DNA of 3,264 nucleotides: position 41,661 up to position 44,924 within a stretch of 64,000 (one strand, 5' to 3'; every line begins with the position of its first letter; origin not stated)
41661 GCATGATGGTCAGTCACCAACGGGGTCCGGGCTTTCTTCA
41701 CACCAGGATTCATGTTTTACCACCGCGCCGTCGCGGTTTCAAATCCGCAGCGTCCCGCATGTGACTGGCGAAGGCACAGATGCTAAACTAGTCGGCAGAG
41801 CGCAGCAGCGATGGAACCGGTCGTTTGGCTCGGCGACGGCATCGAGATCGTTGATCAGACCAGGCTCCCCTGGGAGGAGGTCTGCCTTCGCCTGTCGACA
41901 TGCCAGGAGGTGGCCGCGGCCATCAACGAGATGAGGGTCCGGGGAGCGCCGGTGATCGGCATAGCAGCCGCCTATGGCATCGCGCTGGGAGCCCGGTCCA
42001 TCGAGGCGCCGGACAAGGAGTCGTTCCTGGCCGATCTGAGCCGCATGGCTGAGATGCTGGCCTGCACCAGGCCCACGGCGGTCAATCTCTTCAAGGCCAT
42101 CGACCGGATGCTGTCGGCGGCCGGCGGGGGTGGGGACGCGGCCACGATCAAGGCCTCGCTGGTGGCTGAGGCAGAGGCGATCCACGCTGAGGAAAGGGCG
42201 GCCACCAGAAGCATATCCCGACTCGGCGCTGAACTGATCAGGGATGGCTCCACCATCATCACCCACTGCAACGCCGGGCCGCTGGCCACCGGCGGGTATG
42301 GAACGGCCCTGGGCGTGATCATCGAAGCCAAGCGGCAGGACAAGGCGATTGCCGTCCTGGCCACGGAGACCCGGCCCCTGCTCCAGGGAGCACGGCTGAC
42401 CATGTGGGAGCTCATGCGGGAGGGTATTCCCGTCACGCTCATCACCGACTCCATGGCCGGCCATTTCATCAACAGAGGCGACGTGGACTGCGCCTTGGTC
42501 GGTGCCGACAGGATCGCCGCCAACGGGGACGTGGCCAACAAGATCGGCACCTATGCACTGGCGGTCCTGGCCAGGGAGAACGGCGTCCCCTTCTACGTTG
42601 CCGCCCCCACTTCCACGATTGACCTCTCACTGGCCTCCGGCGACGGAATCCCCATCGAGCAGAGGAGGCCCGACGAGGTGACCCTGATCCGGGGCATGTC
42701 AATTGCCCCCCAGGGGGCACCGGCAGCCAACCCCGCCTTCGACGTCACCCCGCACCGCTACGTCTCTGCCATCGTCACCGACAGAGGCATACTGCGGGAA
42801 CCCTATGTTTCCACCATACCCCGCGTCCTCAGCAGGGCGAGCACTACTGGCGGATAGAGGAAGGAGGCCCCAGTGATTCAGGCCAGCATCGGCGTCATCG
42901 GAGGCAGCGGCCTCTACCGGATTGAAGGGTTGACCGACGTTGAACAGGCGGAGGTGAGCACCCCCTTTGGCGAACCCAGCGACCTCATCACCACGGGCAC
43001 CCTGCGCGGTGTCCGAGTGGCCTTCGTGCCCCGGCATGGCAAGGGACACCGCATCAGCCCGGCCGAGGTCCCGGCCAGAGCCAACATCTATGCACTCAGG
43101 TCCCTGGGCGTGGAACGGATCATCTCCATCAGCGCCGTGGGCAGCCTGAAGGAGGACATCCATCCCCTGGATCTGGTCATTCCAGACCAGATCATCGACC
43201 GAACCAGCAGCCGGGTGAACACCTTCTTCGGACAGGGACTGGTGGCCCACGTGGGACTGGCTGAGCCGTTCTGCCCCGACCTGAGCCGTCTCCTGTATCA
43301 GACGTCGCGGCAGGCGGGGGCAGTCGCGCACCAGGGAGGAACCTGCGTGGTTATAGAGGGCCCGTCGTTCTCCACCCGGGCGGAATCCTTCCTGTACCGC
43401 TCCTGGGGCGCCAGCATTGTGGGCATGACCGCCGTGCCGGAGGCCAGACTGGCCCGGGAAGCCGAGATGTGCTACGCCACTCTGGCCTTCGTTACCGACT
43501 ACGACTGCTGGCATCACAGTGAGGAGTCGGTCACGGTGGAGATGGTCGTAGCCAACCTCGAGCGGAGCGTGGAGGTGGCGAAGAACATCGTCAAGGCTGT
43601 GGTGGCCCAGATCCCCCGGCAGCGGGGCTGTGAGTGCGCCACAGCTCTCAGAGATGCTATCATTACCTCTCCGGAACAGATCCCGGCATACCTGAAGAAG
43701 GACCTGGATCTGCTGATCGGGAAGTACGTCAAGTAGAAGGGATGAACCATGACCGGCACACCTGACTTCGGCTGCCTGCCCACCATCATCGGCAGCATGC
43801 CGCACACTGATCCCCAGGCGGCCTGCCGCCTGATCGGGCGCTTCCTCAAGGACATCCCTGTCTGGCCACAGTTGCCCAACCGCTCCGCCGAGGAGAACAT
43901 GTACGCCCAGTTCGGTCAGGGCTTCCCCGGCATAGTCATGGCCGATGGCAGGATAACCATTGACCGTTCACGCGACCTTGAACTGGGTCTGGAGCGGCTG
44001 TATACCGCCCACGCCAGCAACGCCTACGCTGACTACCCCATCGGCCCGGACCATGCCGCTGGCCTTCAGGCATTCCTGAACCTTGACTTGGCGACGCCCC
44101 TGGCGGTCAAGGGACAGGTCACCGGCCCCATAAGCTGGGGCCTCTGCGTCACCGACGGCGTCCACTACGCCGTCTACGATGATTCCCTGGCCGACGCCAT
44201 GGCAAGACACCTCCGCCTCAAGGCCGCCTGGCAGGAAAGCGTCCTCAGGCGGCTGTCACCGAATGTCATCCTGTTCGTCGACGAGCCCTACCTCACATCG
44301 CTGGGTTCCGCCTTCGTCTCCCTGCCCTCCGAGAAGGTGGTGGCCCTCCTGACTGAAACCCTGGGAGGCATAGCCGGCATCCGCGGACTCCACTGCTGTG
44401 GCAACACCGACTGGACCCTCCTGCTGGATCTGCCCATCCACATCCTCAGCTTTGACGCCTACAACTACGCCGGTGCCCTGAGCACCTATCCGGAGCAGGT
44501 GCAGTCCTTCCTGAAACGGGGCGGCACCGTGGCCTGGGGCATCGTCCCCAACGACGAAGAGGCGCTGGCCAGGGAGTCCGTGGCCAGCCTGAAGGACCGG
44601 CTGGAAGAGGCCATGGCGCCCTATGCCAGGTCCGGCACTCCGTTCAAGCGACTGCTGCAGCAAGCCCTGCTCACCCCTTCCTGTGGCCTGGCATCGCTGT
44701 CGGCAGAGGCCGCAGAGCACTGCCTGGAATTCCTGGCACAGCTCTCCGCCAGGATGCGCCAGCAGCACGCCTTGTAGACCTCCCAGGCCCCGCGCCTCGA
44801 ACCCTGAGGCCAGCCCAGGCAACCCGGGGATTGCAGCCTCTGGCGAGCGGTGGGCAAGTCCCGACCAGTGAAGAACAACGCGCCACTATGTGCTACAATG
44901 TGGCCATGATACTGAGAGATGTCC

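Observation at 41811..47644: Methionine/SAM-cycle supercluster containing a core-MetE-like (MesB-type) methyltransferase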

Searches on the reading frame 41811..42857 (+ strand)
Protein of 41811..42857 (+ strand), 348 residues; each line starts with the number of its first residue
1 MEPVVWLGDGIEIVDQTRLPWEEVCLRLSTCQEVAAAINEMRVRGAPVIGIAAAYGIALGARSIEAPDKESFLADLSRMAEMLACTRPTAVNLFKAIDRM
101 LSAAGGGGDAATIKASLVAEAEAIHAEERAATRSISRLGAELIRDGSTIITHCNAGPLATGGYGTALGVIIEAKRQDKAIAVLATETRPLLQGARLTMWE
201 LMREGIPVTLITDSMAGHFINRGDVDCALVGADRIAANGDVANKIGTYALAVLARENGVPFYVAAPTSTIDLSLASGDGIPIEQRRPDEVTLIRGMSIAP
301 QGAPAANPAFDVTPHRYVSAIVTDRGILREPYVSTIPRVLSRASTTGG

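Call 3: search_protein_families(library=pfam, proteins=[window:41811-42857:+], max_evalue=0.01)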
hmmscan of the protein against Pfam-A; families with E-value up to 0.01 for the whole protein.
window:41811-42857:+ (348 aa): 1 family
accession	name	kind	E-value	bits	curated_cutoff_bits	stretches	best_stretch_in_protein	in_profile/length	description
PF01008.23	IF-2B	-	4e-88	295.7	22.4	1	43-328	2-278/280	Initiation factor 2 subunit family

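Call 4: search_protein_families(library=ncbifam, proteins=[window:41811-42857:+], max_evalue=0.01)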
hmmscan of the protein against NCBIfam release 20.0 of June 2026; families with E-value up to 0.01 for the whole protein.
window:41811-42857:+ (348 aa): 8 families
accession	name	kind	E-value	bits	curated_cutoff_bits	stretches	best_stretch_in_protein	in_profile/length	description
NF004326.0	PRK05720.1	subfamily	4.3e-134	446.8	271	1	2-341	11-353/358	s-methyl-5-thioribose-1-phosphate isomerase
TIGR00512.1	salvage_mtnA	equivalog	4.2e-128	427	279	1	3-329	2-334/335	S-methyl-5-thioribose-1-phosphate isomerase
TIGR00524.1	eIF-2B_rel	subfamily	7.1e-116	386.6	185.85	1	29-329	2-302/303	S-methyl-5-thioribose-1-phosphate isomerase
NF004700.0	PRK06036.1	equivalog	8.8e-112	373.5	528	1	6-335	6-335/339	S-methyl-5-thioribose-1-phosphate isomerase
NF004436.0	PRK05772.1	equivalog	1.5e-99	333.7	521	1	1-341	16-362/363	S-methyl-5-thioribose-1-phosphate isomerase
TIGR00511.1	ribulose_e2b2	equivalog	4.7e-68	229.6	314.1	1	32-329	3-287/301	ribose 1,5-bisphosphate isomerase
NF006210.0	PRK08335.1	equivalog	3e-31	108.7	339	1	41-331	16-272/275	translation initiation factor IF-2B subunit alpha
NF004994.0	PRK06372.1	equivalog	8.1e-14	51.6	249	1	166-330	98-248/253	translation initiation factor IF-2B subunit delta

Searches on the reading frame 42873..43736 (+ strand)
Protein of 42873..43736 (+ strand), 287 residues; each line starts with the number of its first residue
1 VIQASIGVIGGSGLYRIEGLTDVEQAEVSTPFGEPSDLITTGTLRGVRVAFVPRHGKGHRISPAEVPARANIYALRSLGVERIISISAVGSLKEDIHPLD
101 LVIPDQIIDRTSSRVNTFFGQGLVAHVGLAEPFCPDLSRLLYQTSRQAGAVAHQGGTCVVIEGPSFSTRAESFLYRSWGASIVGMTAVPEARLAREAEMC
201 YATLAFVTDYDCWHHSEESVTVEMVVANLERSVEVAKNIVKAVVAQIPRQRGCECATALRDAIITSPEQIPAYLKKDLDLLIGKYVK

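Call 3: search_protein_families(library=pfam, proteins=[window:42873-43736:+], max_evalue=0.01)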
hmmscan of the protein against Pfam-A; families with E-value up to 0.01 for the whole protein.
window:42873-43736:+ (287 aa): 1 family
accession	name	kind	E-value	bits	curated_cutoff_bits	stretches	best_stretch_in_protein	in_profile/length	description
PF01048.26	PNP_UDP_1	-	9.8e-49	166.3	25.1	1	6-245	2-233/233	Phosphorylase superfamily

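Call 4: search_protein_families(library=ncbifam, proteins=[window:42873-43736:+], max_evalue=0.01)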
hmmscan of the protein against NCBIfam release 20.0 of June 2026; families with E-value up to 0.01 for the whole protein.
window:42873-43736:+ (287 aa): 13 families
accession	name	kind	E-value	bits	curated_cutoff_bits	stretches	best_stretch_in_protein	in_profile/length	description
NF005657.0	PRK07432.1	equivalog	1.2e-118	395.5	453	1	1-286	1-290/291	S-methyl-5'-thioadenosine phosphorylase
NF006492.0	PRK08931.1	equivalog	5.7e-108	360.7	437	1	1-284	1-287/291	S-methyl-5'-thioadenosine phosphorylase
NF006334.0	PRK08564.1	equivalog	5.9e-98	327.3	382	1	3-263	7-266/267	S-methyl-5'-thioadenosine phosphorylase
TIGR01694.1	MTAP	equivalog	6.5e-97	323.6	274.85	1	6-245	2-239/240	S-methyl-5'-thioadenosine phosphorylase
NF005876.0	PRK07823.1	equivalog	2.1e-87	292.7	306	1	3-261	5-259/267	S-methyl-5'-thioadenosine phosphorylase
NF006599.0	PRK09136.1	equivalog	4.3e-65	219.4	223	1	6-245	4-245/247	S-methyl-5'-thioinosine phosphorylase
NF006054.0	PRK08202.1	equivalog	2.9e-21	76.2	218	1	40-246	68-273/274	purine-nucleoside phosphorylase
TIGR01697.1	PNPH-PUNA-XAPA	subfamily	1.7e-18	66.9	197.1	1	28-244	33-246/247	inosine/guanosine/xanthosine phosphorylase family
TIGR01700.1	PNPH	equivalog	2.3e-14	53.5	293.35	1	42-244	46-248/249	purine nucleoside phosphorylase I, inosine and guanosine-specific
TIGR01698.1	PUNP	equivalog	4.6e-14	52.4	302.6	1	69-220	72-221/245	purine-nucleoside phosphorylase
TIGR01699.1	XAPA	equivalog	2e-08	34.1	370.9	1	24-209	29-213/248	xanthosine phosphorylase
TIGR03468.1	HpnG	hypoth_equivalog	0.0035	16.9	187.1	0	68-209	34-156/212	hopanoid-associated phosphorylase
NF004489.0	PRK05819.1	subfamily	0.0056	16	230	1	41-196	50-192/236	DeoD-type purine-nucleoside phosphorylase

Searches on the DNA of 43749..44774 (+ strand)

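Call 42: search_rna_families(sources=[L001, L002, L004, L010, L012, L028, L032, L042, L054, L082], threshold=gathering)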
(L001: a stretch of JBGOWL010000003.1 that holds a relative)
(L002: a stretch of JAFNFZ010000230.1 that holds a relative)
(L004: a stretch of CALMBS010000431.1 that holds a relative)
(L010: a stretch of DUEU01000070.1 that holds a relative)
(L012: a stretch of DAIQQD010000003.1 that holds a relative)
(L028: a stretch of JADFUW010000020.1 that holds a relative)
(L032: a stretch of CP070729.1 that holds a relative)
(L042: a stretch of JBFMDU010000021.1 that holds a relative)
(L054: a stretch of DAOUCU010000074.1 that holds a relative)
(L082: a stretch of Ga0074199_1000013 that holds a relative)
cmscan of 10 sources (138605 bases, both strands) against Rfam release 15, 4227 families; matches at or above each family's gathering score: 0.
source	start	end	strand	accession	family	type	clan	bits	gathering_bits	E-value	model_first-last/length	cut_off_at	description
